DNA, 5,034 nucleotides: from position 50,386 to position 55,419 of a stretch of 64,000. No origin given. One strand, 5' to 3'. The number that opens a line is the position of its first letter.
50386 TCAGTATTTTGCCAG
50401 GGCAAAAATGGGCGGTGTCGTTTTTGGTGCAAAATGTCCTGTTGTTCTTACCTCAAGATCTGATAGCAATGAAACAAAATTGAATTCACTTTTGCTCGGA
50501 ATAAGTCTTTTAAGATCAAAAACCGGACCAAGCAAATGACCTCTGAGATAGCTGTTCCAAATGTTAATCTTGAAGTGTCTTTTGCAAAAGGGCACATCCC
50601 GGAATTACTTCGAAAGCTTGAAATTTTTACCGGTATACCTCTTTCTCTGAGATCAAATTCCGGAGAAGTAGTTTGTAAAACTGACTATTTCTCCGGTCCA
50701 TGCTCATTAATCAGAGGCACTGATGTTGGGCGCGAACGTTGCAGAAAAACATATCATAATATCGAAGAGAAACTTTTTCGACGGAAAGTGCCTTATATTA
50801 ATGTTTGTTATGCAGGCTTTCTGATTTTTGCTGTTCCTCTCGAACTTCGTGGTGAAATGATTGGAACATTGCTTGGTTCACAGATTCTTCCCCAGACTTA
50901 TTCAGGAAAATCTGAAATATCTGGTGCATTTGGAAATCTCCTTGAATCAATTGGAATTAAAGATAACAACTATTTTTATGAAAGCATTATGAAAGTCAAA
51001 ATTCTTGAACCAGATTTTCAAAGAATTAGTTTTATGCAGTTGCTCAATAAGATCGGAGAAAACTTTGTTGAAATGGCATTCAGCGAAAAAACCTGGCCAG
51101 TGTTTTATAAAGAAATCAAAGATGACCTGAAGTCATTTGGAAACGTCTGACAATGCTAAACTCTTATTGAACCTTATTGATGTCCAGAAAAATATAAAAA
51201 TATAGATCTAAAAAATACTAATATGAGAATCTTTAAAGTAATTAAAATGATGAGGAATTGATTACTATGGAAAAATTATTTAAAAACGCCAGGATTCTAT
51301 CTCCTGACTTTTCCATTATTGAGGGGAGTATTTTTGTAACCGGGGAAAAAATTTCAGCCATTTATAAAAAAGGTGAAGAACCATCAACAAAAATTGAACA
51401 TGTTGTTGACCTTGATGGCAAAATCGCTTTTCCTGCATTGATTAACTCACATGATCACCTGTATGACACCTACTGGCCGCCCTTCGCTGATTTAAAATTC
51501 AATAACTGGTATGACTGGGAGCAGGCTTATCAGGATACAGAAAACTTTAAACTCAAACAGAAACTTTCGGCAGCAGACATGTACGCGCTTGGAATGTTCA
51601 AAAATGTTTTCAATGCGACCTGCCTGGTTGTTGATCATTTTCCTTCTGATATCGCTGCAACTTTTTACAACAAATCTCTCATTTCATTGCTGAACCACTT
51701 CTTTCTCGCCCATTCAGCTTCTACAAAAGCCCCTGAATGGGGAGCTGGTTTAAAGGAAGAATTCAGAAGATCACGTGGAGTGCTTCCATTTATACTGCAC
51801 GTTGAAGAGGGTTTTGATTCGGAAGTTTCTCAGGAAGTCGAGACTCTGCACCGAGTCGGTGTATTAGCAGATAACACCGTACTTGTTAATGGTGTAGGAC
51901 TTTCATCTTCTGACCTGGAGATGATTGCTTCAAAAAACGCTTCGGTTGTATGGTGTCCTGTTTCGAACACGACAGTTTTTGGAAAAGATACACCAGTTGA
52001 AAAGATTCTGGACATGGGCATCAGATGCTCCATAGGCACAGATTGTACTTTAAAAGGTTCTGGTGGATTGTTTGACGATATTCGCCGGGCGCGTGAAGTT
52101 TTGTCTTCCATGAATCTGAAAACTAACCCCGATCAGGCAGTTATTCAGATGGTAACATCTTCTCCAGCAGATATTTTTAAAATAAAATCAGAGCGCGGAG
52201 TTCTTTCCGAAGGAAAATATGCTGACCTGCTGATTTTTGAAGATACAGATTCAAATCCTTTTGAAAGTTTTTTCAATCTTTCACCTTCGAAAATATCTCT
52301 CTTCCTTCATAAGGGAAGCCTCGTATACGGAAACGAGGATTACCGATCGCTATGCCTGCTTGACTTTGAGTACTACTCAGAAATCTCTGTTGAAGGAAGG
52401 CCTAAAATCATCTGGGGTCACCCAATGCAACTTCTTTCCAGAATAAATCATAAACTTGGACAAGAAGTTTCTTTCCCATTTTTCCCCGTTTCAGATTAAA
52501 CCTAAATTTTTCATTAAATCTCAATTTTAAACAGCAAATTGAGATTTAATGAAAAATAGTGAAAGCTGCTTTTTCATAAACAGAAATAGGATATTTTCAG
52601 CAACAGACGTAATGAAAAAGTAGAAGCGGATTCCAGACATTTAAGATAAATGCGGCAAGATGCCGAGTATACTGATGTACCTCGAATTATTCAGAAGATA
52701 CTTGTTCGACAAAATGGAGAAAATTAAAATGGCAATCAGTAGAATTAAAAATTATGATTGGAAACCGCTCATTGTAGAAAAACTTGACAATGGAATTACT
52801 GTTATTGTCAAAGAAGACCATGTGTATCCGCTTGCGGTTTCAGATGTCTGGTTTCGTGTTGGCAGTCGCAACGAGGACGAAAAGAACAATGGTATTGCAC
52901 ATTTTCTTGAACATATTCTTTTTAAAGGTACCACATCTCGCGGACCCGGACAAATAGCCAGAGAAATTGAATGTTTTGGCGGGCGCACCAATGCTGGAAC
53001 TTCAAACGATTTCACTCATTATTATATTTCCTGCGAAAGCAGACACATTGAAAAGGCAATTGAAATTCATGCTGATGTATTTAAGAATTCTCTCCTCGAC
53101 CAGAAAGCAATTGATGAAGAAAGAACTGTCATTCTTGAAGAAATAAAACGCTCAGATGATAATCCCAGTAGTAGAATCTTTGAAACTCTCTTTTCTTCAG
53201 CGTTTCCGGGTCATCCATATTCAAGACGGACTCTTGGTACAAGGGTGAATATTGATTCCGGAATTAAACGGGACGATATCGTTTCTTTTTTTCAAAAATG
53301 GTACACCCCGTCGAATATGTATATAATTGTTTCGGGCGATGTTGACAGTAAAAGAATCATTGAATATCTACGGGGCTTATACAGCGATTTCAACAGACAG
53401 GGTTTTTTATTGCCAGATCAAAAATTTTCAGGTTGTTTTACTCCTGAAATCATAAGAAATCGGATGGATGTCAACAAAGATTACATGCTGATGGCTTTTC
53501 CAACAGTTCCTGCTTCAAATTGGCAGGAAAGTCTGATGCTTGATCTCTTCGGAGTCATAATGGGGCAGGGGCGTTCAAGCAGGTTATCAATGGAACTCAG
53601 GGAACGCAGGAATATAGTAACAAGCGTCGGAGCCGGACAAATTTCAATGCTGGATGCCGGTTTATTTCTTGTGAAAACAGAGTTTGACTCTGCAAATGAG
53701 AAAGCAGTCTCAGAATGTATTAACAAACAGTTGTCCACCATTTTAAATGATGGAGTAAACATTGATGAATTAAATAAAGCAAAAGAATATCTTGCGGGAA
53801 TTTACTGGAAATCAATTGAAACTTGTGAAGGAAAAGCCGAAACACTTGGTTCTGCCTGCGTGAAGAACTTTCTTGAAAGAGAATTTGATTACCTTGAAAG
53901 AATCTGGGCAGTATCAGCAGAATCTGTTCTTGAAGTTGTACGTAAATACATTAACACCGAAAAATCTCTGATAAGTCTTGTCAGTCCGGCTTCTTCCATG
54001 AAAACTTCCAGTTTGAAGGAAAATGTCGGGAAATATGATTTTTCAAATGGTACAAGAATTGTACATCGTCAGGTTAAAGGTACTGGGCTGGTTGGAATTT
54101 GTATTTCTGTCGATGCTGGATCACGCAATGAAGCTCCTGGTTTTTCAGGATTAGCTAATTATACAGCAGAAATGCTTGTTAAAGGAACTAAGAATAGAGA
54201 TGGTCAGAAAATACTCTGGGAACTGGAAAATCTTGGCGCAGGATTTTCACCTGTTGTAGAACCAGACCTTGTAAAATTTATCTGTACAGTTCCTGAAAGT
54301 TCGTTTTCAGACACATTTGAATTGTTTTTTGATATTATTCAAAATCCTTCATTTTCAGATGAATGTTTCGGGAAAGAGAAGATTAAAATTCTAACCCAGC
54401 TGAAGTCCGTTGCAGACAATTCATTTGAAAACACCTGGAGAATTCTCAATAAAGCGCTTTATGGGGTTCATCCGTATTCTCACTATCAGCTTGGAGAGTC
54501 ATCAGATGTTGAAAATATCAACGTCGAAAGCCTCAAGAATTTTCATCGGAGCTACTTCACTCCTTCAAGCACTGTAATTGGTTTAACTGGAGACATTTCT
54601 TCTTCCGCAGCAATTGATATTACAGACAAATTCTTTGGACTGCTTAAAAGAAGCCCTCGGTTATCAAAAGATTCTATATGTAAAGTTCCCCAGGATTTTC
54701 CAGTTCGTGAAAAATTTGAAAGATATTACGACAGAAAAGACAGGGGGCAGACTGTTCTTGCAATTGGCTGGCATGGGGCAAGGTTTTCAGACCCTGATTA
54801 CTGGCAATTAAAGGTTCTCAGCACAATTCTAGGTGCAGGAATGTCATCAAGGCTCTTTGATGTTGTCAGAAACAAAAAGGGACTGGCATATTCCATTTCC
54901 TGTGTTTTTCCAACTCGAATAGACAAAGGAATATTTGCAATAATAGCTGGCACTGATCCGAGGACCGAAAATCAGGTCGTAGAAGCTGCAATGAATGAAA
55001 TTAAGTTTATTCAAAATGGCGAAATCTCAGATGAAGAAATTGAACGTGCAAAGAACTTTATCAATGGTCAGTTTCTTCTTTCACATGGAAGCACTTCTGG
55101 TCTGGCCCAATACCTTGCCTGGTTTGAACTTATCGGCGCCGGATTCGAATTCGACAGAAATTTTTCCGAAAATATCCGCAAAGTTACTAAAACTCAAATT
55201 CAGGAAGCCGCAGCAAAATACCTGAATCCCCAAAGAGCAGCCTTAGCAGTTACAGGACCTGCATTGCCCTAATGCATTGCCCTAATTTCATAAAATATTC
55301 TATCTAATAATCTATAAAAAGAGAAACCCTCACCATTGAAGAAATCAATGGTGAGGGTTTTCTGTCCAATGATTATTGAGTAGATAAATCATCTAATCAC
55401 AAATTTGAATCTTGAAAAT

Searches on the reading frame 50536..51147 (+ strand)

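Call 40: search_protein_families(library=pfam, proteins=[window:50536-51147:+], max_evalue=0.001)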
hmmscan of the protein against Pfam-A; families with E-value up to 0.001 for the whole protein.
window:50536-51147:+ (204 aa): 1 family
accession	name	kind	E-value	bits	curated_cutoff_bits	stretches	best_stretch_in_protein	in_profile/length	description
PF10114.15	PocR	-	1.5e-19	70.7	23.9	1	21-180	8-160/162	Sensory domain found in PocR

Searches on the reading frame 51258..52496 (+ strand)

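Call 40: search_protein_families(library=pfam, proteins=[window:51258-52496:+], max_evalue=0.001)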
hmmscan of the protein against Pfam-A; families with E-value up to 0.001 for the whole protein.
window:51258-52496:+ (413 aa): 2 families
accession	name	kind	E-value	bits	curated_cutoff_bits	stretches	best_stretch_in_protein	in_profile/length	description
PF01979.26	Amidohydro_1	-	6.2e-20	72.2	25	1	181-345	164-333/345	Amidohydrolase family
PF07969.17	Amidohydro_3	-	4.6e-13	49.9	29.7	1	228-334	329-448/472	Amidohydrolase family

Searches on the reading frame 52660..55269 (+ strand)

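Call 40: search_protein_families(library=pfam, proteins=[window:52660-55269:+], max_evalue=0.001)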
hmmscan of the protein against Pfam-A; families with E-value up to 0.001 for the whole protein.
window:52660-55269:+ (870 aa): 2 families
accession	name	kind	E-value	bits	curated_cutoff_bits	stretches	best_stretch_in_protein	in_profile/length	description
PF05193.26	Peptidase_M16_C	-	2.3e-76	256.1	23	2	619-799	1-179/181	Peptidase M16 inactive domain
PF00675.25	Peptidase_M16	-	1.1e-55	188.1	22.3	2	48-194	2-148/149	Insulinase (Peptidase family M16)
